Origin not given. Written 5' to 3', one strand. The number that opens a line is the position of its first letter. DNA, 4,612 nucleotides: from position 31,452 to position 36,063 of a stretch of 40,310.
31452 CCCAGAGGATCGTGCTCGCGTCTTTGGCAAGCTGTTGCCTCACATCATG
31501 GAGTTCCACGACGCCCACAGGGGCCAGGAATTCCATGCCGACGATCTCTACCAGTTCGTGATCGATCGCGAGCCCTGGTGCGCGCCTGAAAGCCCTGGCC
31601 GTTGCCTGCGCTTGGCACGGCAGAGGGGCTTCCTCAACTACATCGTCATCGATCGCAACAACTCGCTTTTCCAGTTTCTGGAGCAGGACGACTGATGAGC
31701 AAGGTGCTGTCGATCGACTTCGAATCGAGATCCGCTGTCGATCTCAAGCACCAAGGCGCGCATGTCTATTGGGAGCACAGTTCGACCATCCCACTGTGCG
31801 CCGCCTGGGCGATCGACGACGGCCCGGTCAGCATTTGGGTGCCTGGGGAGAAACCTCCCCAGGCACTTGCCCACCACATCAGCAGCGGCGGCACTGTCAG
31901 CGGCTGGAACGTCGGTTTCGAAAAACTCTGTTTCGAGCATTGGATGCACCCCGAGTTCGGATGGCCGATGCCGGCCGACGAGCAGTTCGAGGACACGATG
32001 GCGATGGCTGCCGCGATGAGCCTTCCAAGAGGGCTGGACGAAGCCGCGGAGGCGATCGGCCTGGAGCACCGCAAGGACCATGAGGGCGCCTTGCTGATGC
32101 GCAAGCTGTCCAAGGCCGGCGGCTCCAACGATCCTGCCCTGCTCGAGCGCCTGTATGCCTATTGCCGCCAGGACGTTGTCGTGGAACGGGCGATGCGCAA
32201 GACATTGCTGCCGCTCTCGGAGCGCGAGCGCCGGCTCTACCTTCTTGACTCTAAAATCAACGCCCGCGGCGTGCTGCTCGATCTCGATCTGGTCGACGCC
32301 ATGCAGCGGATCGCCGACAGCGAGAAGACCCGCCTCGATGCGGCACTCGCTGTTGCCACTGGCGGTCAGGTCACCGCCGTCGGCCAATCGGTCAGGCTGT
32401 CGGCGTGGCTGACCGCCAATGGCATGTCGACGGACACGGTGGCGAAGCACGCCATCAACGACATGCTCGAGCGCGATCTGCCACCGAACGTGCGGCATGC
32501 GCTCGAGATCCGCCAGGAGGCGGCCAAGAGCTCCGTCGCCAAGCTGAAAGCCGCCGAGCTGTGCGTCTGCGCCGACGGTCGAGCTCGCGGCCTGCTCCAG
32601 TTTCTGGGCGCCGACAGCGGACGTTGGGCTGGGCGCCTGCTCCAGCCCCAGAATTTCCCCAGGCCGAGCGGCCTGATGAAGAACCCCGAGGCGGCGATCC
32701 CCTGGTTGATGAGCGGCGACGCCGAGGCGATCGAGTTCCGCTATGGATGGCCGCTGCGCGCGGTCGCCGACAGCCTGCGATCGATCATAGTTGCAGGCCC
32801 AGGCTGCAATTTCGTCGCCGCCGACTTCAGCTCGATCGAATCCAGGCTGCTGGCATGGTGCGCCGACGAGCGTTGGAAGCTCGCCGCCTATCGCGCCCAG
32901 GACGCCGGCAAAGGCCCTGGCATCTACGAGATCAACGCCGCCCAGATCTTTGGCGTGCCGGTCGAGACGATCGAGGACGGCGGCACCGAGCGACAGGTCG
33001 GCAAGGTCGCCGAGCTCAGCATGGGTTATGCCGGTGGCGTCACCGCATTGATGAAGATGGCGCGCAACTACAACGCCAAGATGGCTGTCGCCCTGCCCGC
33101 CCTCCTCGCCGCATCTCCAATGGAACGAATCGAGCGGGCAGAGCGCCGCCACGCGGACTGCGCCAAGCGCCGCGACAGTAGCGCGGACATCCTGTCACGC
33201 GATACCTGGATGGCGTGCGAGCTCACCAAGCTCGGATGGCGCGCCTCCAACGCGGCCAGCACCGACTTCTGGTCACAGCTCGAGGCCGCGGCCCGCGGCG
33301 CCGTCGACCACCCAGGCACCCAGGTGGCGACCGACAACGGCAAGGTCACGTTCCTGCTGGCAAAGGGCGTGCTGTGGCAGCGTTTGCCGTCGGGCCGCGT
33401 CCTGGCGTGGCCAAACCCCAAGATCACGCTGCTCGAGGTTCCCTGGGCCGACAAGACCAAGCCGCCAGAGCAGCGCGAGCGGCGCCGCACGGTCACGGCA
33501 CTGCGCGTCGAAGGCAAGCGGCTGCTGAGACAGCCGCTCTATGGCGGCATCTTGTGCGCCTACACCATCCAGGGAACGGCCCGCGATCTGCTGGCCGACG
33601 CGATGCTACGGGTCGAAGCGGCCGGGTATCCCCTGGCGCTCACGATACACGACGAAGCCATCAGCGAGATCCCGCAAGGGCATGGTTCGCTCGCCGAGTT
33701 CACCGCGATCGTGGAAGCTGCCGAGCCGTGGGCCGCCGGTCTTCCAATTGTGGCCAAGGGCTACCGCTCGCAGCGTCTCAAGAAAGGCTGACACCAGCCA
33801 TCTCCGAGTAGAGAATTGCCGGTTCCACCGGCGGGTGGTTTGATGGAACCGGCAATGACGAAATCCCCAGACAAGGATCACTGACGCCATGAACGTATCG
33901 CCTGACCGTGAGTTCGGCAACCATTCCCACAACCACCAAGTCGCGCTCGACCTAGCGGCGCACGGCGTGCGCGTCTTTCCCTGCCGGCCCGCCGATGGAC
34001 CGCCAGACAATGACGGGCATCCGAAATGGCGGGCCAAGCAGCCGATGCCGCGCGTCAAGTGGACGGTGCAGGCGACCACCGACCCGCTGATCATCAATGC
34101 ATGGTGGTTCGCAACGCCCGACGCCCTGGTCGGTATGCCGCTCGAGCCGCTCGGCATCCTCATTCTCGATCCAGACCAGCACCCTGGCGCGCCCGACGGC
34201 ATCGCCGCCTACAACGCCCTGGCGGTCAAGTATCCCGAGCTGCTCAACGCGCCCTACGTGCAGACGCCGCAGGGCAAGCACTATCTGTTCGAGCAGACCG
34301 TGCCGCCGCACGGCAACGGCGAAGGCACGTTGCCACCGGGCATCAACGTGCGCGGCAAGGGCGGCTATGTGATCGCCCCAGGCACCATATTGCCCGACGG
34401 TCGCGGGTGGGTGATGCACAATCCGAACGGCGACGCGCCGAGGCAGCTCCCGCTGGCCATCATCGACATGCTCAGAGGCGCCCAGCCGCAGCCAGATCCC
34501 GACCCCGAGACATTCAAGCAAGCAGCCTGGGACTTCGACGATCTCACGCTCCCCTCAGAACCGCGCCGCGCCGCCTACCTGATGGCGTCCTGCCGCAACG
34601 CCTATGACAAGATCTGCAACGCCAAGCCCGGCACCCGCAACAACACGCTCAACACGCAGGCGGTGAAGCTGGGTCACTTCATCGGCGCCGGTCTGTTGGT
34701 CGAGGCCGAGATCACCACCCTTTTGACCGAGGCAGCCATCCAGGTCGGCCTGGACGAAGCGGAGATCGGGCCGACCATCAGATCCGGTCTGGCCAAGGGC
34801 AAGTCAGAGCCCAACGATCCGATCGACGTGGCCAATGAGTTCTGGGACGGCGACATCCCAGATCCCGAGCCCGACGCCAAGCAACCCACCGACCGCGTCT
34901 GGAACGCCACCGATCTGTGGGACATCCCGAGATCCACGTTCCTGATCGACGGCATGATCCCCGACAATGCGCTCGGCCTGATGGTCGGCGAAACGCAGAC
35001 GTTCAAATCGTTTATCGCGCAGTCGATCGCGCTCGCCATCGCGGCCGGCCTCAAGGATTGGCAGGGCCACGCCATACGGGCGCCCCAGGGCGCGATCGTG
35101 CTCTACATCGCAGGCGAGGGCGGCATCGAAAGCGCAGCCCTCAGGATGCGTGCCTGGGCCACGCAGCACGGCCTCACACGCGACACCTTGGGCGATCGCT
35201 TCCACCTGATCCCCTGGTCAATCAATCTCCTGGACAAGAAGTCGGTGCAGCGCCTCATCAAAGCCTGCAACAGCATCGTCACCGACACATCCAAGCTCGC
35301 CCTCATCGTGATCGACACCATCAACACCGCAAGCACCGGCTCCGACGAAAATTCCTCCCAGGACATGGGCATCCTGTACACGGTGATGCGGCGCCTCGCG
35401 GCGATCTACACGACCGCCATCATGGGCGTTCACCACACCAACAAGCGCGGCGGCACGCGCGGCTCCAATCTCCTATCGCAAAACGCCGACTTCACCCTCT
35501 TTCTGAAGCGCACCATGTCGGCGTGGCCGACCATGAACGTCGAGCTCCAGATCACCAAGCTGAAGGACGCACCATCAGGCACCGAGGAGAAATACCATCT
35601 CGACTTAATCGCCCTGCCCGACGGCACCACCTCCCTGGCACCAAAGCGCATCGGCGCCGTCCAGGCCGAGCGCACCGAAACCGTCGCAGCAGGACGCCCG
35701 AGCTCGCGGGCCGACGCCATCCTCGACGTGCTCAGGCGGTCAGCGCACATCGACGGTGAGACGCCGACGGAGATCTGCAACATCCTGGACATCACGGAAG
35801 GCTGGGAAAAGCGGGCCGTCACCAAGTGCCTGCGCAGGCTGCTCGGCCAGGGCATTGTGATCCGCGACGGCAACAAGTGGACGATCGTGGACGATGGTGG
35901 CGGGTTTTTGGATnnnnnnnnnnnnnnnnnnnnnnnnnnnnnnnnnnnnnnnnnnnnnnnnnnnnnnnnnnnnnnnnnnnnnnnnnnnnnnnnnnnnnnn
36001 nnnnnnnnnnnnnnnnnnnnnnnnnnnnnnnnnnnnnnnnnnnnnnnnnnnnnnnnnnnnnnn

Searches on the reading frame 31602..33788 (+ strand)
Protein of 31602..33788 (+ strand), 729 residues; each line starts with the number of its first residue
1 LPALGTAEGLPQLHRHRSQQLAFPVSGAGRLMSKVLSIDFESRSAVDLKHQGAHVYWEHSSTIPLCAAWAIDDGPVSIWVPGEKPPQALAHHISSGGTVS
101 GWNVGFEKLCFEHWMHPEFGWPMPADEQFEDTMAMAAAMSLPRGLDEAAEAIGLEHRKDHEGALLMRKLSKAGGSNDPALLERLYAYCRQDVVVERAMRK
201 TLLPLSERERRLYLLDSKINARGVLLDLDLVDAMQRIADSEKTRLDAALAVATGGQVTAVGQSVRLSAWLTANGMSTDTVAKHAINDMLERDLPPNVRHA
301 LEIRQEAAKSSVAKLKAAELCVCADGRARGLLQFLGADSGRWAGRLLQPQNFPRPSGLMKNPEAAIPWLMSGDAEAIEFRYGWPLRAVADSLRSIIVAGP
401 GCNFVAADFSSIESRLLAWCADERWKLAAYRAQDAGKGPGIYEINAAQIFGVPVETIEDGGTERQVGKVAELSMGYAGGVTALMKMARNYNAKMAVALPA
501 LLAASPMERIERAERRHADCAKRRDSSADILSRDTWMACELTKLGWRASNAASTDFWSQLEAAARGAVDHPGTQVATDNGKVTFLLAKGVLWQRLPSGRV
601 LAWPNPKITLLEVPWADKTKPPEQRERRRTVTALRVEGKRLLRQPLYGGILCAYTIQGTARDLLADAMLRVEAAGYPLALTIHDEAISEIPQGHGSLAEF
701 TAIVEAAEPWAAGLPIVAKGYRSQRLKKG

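Call 57: search_protein_families(library=phrogs, proteins=[window:31602-33788:+], max_evalue=0.00001)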
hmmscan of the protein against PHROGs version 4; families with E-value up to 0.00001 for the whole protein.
window:31602-33788:+ (729 aa): 4 families
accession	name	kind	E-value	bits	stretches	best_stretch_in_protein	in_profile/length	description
phrog_17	-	DNA, RNA and nucleotide metabolism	7.2e-90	303.6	1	32-720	669-1223/1445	DNA polymerase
phrog_10285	-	DNA, RNA and nucleotide metabolism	2.5e-49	169.1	2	546-725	153-317/321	DNA polymerase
phrog_7766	-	DNA, RNA and nucleotide metabolism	4.3e-32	112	1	542-728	11-185/186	DNA polymerase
phrog_403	-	DNA, RNA and nucleotide metabolism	1.1e-07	32.1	1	60-207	98-251/321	DNA polymerase exonuclease subunit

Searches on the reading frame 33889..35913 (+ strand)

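Call 57: search_protein_families(library=phrogs, proteins=[window:33889-35913:+], max_evalue=0.00001)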
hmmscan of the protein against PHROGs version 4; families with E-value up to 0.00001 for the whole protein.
window:33889-35913:+ (675 aa): 12 families
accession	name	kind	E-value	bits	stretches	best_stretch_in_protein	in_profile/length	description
phrog_906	-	DNA, RNA and nucleotide metabolism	2.8e-39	136.6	1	324-603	491-771/872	DNA polymerase/primase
phrog_2850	-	unknown function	5.6e-34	118.8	1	349-578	147-367/465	-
phrog_3228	-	DNA, RNA and nucleotide metabolism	2.1e-17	63.7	1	347-544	361-559/766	replicative helicase-primase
phrog_3123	-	unknown function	5.8e-17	62.5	1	350-525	331-513/583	-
phrog_6012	-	DNA, RNA and nucleotide metabolism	1.3e-16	61.9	1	243-525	5-301/447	DNA helicase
phrog_5852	-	DNA, RNA and nucleotide metabolism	4.5e-15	56.6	1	19-177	70-228/242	DNA polymerase/primase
phrog_1156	-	DNA, RNA and nucleotide metabolism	4.5e-15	56.2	1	12-198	10-194/855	DNA primase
phrog_6357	-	unknown function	6.9e-12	46.3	1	349-557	20-205/321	-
phrog_19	-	DNA, RNA and nucleotide metabolism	3.3e-11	43.8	1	355-565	348-565/621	DnaB-like replicative helicase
phrog_239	-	DNA, RNA and nucleotide metabolism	8e-11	42.6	1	344-567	343-583/801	DNA primase/helicase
phrog_1284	-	unknown function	2.6e-08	34.6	1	349-522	24-189/306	-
phrog_2597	-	DNA, RNA and nucleotide metabolism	8.9e-08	32.1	1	349-519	356-516/747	DNA primase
